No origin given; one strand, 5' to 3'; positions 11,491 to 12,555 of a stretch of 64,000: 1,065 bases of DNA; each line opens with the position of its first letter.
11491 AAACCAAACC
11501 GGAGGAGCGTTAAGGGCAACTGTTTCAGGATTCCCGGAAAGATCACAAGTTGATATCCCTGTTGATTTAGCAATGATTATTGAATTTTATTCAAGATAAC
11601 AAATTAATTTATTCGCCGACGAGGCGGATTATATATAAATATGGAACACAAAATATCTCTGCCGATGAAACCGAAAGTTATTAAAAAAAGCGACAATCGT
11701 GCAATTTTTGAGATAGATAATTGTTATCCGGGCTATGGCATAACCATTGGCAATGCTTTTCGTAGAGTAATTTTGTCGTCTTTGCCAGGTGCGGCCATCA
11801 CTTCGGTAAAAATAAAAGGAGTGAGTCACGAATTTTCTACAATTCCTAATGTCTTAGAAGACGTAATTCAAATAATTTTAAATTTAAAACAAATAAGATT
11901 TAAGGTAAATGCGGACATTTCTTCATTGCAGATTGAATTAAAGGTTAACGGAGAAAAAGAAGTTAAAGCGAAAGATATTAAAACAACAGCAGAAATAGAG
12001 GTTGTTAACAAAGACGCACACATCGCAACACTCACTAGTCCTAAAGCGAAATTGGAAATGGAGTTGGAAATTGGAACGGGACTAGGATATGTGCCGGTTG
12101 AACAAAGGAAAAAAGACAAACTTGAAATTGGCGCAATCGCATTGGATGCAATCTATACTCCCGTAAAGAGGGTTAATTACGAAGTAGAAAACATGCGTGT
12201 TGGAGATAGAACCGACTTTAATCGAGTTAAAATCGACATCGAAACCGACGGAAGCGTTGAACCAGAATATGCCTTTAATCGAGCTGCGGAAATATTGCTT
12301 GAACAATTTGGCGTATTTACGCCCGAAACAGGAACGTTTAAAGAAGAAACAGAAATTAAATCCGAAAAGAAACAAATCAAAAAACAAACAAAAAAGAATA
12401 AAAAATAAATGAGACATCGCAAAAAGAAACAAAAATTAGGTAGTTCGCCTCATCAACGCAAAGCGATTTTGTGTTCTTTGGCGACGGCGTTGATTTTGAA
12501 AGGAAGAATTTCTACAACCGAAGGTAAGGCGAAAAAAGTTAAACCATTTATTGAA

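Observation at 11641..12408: RNA polymerase alpha subunit lacks the entire C-terminal domain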

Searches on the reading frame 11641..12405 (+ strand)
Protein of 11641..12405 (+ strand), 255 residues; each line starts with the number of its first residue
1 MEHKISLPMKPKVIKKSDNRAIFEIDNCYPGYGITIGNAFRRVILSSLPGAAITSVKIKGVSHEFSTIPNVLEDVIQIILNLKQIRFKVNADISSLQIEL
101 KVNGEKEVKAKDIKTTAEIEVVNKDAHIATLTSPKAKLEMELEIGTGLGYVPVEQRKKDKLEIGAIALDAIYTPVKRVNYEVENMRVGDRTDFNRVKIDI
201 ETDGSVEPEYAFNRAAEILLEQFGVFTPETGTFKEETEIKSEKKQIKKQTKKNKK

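Call 4: search_protein_families(library=pfam, proteins=[window:11641-12405:+], max_evalue=1)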
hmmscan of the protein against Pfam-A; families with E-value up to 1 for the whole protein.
window:11641-12405:+ (255 aa): 5 families
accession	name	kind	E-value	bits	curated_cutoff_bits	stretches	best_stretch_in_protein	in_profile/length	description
PF01000.31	RNA_pol_A_bac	-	5.5e-33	114.2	33.9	1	56-173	1-119/119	RNA polymerase Rpb3/RpoA insert domain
PF01193.29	RNA_pol_L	-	5.6e-22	77.7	24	1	30-223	5-74/74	RNA polymerase Rpb3/Rpb11 dimerisation domain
PF13656.11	RNA_pol_L_2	-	0.019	15.1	27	0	194-226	40-72/75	RNA polymerase Rpb3/Rpb11 dimerisation domain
PF13710.12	ACT_5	-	0.034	14.4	27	1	175-211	13-49/62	ACT domain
PF04744.17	Monooxygenase_B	-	0.09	12.4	22.7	1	77-139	248-309/380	Monooxygenase subunit B protein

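Call 5: search_protein_families(library=ncbifam, proteins=[window:11641-12405:+], max_evalue=1)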
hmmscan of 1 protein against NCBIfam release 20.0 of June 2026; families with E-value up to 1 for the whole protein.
window:11641-12405:+ (255 aa): 10 families
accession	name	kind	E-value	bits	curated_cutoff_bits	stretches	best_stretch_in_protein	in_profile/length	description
NF003519.0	PRK05182.2-5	equivalog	5e-84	282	277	1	13-251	12-251/320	DNA-directed RNA polymerase subunit alpha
TIGR02027.1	rpoA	equivalog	1.7e-77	260.6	227.8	1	21-251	2-232/298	DNA-directed RNA polymerase subunit alpha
NF003516.0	PRK05182.2-2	equivalog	8e-76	255.2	353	1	12-245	12-243/315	DNA-directed RNA polymerase subunit alpha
NF003513.0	PRK05182.1-2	equivalog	7.3e-75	252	302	1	9-248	13-252/338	DNA-directed RNA polymerase subunit alpha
NF003515.0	PRK05182.2-1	equivalog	8.8e-74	248.6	406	1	18-250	18-247/314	DNA-directed RNA polymerase subunit alpha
NF003517.0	PRK05182.2-3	equivalog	2.2e-70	237.4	356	1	3-245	6-252/344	DNA-directed RNA polymerase subunit alpha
NF003514.0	PRK05182.1-4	equivalog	3.6e-67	226.3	434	1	17-244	15-239/338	DNA-directed RNA polymerase subunit alpha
NF003518.0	PRK05182.2-4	equivalog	2e-63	214.5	523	1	10-248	6-243/312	DNA-directed RNA polymerase subunit alpha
NF001988.0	PRK00783.1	equivalog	1.8e-08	34.4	153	2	9-58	2-47/266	DNA-directed RNA polymerase subunit D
NF011548.0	PRK14979.1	equivalog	0.0037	17.4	194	1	33-150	23-132/195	DNA-directed RNA polymerase subunit D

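Call 6: search_solved_structures(query=window:11641-12405:+, show_alignments=2)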
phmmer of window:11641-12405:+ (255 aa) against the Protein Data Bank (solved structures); distinct sequences matched with E-value up to 0.001: 60.
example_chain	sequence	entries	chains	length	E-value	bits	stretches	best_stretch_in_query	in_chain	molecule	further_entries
9n9p_A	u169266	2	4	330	6.3e-59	202.6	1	8-237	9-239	DNA-directed RNA polymerase subunit alpha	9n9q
8i23_A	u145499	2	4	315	3.7e-58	200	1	11-249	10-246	DNA-directed RNA polymerase subunit alpha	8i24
4oir_A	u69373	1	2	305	2e-55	191.1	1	23-235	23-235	DNA-directed RNA polymerase subunit alpha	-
4mq9_A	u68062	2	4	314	2.1e-55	191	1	23-235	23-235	DNA-directed RNA polymerase subunit alpha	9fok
1iw7_A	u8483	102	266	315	2.2e-55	191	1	23-235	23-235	RNA polymerase alpha subunit | DNA-directed RNA polymerase alpha chain | DNA-directed RNA polymerase subunit alpha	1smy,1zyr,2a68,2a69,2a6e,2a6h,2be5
1i6v_A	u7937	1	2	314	5.8e-55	189.6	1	5-246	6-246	DNA-DIRECTED RNA POLYMERASE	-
1l9u_A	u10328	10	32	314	8.2e-55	189.1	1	5-245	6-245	RNA POLYMERASE, ALPHA SUBUNIT | DNA-directed RNA polymerase alpha chain | DNA-directed RNA polymerase subunit alpha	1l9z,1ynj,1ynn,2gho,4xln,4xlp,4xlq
5tjg_A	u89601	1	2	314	3.6e-54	187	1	22-245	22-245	DNA-directed RNA polymerase subunit alpha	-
8dkc_A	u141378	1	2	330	5.1e-54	186.5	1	12-228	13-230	DNA-directed RNA polymerase subunit alpha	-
6wvj_A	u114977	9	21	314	1.3e-53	185.2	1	21-249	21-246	DNA-directed RNA polymerase subunit alpha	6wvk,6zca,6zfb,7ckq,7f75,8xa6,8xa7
7l7b_A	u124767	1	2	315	1.3e-53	185.2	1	21-249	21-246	DNA-directed RNA polymerase subunit alpha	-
1hqm_A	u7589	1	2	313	1.8e-53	184.7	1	5-245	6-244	DNA-directed RNA polymerase subunit alpha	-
6dv9_A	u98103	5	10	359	3.7e-52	180.4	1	16-226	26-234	DNA-directed RNA polymerase subunit alpha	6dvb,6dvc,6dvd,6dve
5tw1_A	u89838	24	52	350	4.2e-52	180.2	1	17-232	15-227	DNA-directed RNA polymerase subunit alpha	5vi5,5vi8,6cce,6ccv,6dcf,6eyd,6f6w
6fbv_A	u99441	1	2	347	5.3e-52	179.9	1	17-226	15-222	DNA-directed RNA polymerase subunit alpha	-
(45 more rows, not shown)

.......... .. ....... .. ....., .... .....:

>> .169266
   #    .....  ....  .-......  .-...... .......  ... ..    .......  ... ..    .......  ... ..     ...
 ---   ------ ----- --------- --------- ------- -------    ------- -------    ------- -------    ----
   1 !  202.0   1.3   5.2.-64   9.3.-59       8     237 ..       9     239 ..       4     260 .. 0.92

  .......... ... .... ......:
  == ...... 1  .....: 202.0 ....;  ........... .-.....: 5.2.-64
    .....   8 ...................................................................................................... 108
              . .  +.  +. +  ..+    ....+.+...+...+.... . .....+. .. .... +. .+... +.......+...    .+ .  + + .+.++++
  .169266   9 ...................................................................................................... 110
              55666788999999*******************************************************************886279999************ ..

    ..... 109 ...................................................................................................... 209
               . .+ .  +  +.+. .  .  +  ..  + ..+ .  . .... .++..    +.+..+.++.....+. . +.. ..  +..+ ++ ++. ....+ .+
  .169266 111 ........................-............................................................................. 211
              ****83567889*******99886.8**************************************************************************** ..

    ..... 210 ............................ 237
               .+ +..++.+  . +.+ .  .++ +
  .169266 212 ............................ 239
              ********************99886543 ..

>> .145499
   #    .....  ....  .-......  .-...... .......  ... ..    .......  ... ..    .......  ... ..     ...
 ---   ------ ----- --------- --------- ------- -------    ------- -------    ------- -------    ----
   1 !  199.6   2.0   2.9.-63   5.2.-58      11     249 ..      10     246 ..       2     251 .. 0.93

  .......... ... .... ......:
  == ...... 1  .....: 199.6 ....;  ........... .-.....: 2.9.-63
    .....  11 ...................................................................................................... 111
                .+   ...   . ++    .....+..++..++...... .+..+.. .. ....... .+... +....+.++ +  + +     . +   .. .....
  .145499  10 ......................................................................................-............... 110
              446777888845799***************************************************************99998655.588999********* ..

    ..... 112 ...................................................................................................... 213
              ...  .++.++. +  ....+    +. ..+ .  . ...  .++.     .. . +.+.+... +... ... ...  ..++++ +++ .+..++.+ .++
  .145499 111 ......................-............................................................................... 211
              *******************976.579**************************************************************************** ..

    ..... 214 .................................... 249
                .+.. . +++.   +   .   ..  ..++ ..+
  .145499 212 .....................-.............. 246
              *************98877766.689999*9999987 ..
